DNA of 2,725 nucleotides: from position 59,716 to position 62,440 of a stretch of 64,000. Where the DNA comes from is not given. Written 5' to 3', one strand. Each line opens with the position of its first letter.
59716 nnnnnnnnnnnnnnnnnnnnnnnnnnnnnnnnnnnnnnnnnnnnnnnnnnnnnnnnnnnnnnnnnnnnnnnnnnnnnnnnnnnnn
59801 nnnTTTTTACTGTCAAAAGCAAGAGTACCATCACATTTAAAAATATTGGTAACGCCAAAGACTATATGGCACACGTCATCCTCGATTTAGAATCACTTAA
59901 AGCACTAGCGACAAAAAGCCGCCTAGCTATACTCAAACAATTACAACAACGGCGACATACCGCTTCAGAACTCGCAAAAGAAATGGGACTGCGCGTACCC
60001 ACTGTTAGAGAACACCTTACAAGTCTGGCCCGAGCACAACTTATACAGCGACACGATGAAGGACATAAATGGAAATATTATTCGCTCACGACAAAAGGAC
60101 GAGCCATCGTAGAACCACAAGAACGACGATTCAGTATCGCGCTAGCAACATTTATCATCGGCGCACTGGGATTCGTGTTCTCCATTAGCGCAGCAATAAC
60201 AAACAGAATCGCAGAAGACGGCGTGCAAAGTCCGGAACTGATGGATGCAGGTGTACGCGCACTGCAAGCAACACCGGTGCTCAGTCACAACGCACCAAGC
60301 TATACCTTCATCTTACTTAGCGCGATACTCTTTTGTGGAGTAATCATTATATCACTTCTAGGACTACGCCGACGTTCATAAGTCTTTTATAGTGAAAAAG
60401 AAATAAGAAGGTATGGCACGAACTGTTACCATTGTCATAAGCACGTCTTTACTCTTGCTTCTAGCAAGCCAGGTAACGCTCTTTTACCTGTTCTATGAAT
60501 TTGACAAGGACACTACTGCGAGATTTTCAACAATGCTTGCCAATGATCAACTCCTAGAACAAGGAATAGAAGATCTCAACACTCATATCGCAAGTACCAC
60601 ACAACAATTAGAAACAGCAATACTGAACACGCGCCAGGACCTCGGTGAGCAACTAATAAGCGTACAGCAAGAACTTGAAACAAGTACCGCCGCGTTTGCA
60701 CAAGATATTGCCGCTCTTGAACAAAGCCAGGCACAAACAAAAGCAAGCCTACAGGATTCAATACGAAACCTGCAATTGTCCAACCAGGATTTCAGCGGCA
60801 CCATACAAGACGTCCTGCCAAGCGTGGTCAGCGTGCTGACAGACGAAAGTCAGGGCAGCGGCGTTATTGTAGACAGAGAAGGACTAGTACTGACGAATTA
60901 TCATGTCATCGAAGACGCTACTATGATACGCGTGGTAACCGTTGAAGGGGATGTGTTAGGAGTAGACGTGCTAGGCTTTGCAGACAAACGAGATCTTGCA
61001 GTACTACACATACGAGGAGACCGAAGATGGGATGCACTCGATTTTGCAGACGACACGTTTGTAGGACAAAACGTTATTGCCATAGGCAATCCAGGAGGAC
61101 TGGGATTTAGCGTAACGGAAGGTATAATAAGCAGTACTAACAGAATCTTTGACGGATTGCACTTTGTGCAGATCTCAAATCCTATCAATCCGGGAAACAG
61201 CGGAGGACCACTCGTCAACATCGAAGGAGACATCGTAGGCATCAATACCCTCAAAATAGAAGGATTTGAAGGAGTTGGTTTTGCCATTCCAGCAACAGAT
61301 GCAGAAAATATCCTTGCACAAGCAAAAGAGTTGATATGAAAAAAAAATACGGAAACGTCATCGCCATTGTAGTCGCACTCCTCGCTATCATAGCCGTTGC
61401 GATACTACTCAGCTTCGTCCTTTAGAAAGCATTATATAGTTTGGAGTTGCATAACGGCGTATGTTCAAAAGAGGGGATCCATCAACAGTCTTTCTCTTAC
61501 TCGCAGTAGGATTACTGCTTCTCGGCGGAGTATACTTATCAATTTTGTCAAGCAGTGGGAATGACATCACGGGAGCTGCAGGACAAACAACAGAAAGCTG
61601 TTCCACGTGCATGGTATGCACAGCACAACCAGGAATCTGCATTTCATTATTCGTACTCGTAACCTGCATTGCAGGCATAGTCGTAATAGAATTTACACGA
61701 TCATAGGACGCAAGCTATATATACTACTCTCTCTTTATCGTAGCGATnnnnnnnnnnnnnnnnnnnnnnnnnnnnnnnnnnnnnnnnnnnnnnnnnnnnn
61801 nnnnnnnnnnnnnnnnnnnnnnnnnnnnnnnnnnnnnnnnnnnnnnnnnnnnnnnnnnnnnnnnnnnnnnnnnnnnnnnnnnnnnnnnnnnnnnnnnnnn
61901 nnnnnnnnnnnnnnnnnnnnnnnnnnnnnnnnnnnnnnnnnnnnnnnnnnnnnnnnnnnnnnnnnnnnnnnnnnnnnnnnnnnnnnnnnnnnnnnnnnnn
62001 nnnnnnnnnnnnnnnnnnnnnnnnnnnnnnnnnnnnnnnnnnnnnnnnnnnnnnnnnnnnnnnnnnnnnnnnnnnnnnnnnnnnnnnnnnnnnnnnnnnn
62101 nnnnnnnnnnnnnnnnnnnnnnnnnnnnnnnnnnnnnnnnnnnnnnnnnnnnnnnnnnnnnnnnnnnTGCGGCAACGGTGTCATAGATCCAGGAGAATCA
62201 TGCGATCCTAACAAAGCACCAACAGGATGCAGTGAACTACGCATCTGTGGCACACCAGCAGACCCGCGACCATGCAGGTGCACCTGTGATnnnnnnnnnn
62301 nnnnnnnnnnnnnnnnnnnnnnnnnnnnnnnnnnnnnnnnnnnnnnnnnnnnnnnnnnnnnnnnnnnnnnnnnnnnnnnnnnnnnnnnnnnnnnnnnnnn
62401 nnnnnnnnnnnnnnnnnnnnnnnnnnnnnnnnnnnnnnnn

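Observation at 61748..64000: Large cysteine-rich extracellular protein with TSP3-like Ca-binding and myxococcal Cys-rich repeats, missed by the ORF track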

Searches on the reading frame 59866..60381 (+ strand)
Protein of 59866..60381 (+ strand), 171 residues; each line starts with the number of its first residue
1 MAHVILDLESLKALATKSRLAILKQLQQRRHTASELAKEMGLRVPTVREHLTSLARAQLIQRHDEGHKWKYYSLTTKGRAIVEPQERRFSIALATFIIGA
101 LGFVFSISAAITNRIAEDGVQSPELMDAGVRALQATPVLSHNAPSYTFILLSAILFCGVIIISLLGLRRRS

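Call 15: search_protein_families(library=pfam, proteins=[window:59866-60381:+], max_evalue=0.01)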
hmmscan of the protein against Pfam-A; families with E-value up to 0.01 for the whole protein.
window:59866-60381:+ (171 aa): 21 families
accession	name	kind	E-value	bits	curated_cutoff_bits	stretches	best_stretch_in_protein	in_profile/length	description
PF12840.13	HTH_20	-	1.4e-09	38.2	27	1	14-60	1-48/51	Helix-turn-helix domain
PF01022.26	HTH_5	-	5.2e-09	36.3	22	1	17-61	2-46/47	Bacterial regulatory protein, arsR family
PF25213.1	HVO_A0261_N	-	3.9e-08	33.5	35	1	15-86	9-75/86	HVO_A0261 N-terminal domain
PF25212.1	HVO_A0114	-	1.1e-05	25.6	27.6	1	7-68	12-74/84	HVO_A0114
PF21476.4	PF0610-like_N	-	5.8e-05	23.7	33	1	22-56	6-40/50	PF0610-like, N-terminal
PF14947.12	HTH_45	-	6.7e-05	23.3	25.5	1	21-87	10-71/77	Winged helix-turn-helix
PF13412.12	HTH_24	-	8e-05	22.6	21.9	1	17-60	3-47/48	Winged helix-turn-helix DNA-binding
PF01047.28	MarR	-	9.5e-05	22.7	24.6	1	20-62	6-49/59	MarR family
PF08100.18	Dimerisation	-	0.00043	20.5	25.6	1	11-80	19-89/93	O-methyltransferase dimerisation domain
PF00392.27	GntR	-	0.00071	19.6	27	1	34-64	28-58/64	Bacterial regulatory proteins, gntR family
PF09339.16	HTH_IclR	-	0.00075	19.7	22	1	20-62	6-50/52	IclR helix-turn-helix domain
PF14394.12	DUF4423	-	0.00097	19.4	30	1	12-71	16-78/165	Domain of unknown function (DUF4423)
PF24033.1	DUF7342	-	0.0012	19.2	31.6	1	22-73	10-60/150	Family of unknown function (DUF7342)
PF24270.1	HTH_Cmi2_C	-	0.0015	19.2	27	1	21-66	79-124/125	Cmi2, C-terminal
PF24038.1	DUF7347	-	0.0017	19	27.6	1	10-83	4-75/77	Domain of unknown function (DUF7347)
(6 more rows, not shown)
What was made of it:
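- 59866..60381 (+): Syntenic neighbour: ArsR/SmtB-type HTH with two C-terminal TM segments (context; functional link unproven). HTH_20 and HTH_5 (call 15).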

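Call 88: search_protein_families(library=ncbifam, proteins=[window:59866-60381:+], max_evalue=0.01)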
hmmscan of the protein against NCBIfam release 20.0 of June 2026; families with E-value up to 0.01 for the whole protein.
window:59866-60381:+ (171 aa): 19 families
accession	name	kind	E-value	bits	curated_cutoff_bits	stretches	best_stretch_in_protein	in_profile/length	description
NF033788.1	HTH_metalloreg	subfamily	1.6e-14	53.4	55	1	9-77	3-71/77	metalloregulator ArsR/SmtB family transcription factor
NF033789.1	repress_SdpR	subfamily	1e-11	44.6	100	1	11-76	2-66/79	autorepressor SdpR family transcription factor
NF045707.1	Dbac_1936_reg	equivalog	1.7e-07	31.2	115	1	12-76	12-75/99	ArsR/SmtB-type metalloregulator TsoR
NF040642.1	sulf_sens_BigR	equivalog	3.6e-07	30.2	155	1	10-77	13-79/95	sulfite-sensing transcriptional repressor BigR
NF053755.1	MsvR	equivalog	1.3e-05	25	220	1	10-87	6-85/236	transcriptional factor MsvR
NF047906.1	CdPbTransRegCmtR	equivalog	3.2e-05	23.8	150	1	12-72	16-76/104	Cd(II)/Pb(II)-sensing metalloregulatory transcriptional regulator CmtR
NF004170.0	PRK05638.1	equivalog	4.8e-05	22.1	421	1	18-83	372-439/442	threonine synthase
NF041413.1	ArsR_Rv2640c_fam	equivalog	9.1e-05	22.8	155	1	11-68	36-96/118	Rv2640c family ArsR-like transcriptional regulator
TIGR02944.1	suf_reg_Xantho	equivalog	0.00025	21.4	110.65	1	20-62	15-57/130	SUF system Fe-S cluster assembly regulator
NF053610.1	Sso10a_fam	subfamily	0.00035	20.6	60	1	21-81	9-63/64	Sso10a family chromatin protein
NF004910.0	PRK06266.1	equivalog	0.00058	19.1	180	1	19-78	31-94/185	transcription initiation factor E subunit alpha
TIGR01884.1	cas_HTH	subfamily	0.00064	19.2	60.2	1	6-75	131-199/202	CRISPR-associated CARF protein Csa3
NF053602.1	Phr_regulator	exception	0.00065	19.3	320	1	12-74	7-73/191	heat shock transcription regulator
NF038251.1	AdcR_fam_Zn_TF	equivalog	0.0011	19.3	175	1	18-95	37-116/143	zinc-dependent MarR family transcriptional regulator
NF008273.0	PRK11050.1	equivalog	0.0013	18.4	153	1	33-94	57-114/156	manganese-binding transcriptional regulator MntR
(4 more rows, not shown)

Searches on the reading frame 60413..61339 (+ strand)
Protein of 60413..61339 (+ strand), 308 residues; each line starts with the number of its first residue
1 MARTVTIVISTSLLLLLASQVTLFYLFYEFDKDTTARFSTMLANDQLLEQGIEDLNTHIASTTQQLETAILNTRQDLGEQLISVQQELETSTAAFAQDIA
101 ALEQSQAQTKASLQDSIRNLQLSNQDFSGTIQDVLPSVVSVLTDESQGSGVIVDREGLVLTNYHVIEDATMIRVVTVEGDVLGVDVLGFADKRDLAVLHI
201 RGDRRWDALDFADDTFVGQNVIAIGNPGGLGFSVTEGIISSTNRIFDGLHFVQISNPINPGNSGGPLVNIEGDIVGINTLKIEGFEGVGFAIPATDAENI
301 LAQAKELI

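Call 15: search_protein_families(library=pfam, proteins=[window:60413-61339:+], max_evalue=0.01)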
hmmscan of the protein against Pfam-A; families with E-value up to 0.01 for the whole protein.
window:60413-61339:+ (308 aa): 2 families
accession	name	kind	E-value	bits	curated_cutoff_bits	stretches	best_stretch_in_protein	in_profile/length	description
PF13365.12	Trypsin_2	-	7.1e-28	98.6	27.6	1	148-277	1-144/144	Trypsin-like peptidase domain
PF00089.32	Trypsin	-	7.7e-10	39.4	20.6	1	138-296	15-215/220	Trypsin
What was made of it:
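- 60413..61339 (+): Syntenic neighbour: membrane-anchored HtrA/DegS-like serine protease without a PDZ domain (context; functional link unproven). Trypsin_2 98.6 bits (call 15).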

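Call 40: find_encoding_contigs(protein=window:60413-61339:+, flank=10000, max_places=4)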
Protein window:60413-61339:+ (308 aa): no gene with exactly this product is on record in the collection.

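Call 88: search_protein_families(library=ncbifam, proteins=[window:60413-61339:+], max_evalue=0.01)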
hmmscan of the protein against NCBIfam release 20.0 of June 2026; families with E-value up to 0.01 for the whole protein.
window:60413-61339:+ (308 aa): 12 families
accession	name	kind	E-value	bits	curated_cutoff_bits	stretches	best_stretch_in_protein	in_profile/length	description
TIGR02037.1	degP_htrA_DO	subfamily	4.3e-47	161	416.2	1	140-305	54-228/434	Do family serine endopeptidase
NF041521.1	HhoA_HhoB_HtrA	equivalog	1.3e-37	129.9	450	1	141-303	52-222/335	HhoA/HhoB/HtrA family serine endopeptidase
TIGR02038.1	protease_degS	equivalog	1.7e-35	122.8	422.95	1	146-302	78-244/351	outer membrane-stress sensor serine endopeptidase DegS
NF047968.1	SerProtHtrA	equivalog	5.8e-35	121.3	470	1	143-303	84-255/357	serine protease HtrA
NF008147.1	PRK10898.1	equivalog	3.7e-32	111.8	408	1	145-302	77-245/352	outer membrane-stress sensor serine endopeptidase DegS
NF007526.1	PRK10139.1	equivalog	1.5e-29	103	756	1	145-303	90-258/456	serine endoprotease DegQ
NF040960.1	MamE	equivalog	3.5e-28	98.6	800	1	87-299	66-288/659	magnetosome formation protease MamE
NF008189.1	PRK10942.1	equivalog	5.6e-28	97.6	720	1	146-304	113-281/477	serine endoprotease DegP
NF053637.1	SerProtHtrAspr2045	equivalog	4.3e-27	95.1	650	1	146-304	103-282/394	serine protease HtrA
NF050055.1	SerProtHtrAMycob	equivalog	6.6e-24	84.7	800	1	127-301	204-403/502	serine protease HtrA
NF033740.0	MarP_fam_protase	equivalog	5.3e-20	71.8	250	1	125-305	184-378/390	MarP family serine protease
NF040961.1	MamO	equivalog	4.7e-13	48.4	800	1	116-295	66-258/648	magnetosome protein MamO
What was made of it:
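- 60413..61339 (+): NCBIfam partial hits in call 88.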

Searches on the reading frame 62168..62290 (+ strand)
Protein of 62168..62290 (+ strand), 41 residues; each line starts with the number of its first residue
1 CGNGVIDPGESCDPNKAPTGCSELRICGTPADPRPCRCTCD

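Call 86: search_solved_structures(query=A7, max_evalue=10, show_alignments=2)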
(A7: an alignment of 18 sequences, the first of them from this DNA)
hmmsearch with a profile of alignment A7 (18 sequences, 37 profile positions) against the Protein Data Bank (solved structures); distinct sequences matched with E-value up to 10: 4.
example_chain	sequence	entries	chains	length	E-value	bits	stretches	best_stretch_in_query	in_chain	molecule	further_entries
2i47_A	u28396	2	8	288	0.045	17.4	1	1-14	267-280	ADAM 17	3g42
3k7n_A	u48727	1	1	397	0.19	15.4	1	1-36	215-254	K-like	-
8j07_m2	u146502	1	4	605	0.5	14.1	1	10-35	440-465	Dynein axonemal intermediate chain 2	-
8ykr_B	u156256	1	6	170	2.7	11.7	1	10-36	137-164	Ferritin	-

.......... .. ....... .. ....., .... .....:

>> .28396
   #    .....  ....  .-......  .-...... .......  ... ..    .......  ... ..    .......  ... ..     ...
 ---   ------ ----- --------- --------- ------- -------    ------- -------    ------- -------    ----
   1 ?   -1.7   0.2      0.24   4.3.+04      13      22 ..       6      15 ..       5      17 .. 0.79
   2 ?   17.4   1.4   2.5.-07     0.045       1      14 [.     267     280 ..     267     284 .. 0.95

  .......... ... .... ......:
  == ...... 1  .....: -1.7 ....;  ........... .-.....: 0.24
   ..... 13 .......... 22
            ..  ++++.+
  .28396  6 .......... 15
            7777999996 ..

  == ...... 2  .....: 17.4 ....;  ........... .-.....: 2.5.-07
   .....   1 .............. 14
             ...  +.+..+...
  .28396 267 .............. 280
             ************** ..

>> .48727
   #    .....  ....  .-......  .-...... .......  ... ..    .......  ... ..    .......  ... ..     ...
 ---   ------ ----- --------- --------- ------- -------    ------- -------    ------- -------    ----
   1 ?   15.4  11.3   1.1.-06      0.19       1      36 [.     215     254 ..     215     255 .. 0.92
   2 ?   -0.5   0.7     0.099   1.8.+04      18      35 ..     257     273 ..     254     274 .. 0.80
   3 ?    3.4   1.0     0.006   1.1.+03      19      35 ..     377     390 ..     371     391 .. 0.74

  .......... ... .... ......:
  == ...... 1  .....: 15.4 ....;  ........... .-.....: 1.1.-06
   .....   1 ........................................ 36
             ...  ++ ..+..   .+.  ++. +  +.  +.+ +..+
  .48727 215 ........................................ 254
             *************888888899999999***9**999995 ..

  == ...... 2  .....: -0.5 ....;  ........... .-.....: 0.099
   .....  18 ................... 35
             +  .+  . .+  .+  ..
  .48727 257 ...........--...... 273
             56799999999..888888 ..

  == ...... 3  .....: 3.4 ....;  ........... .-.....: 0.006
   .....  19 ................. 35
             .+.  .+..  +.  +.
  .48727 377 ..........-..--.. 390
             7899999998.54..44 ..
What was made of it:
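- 62168..62290 (+): Module A, aa 141-181: a single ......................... unit (DUF4215-like / disintegrin-start-like). Best PDB profile hits are the starts of the ADAM17 and SVMP disintegrin domains, E=0.045 and 0.19, not significant (call 86).
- On Disintegrin domain: Best PDB profile hits are ADAM17 (E=0.045) and an SVMP (E=0.19), covering the first 14-36 residues only (call 86).
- Closest known: Start of the ADAM / snake-venom-metalloproteinase disintegrin domain. Same: These were the two best PDB hits of the repeat profile (call 86).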

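Call 87: search_protein_families(library=pfam, alignment_id=A7, max_evalue=10)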
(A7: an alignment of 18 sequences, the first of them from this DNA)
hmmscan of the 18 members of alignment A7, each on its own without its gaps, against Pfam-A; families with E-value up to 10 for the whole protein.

A. member 1, seq(41 aa): 0 families

B. families by the number of members that match (of 18 scanned): 1 family
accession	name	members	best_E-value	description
PF13948.11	DUF4215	2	0.042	Domain of unknown function (DUF4215)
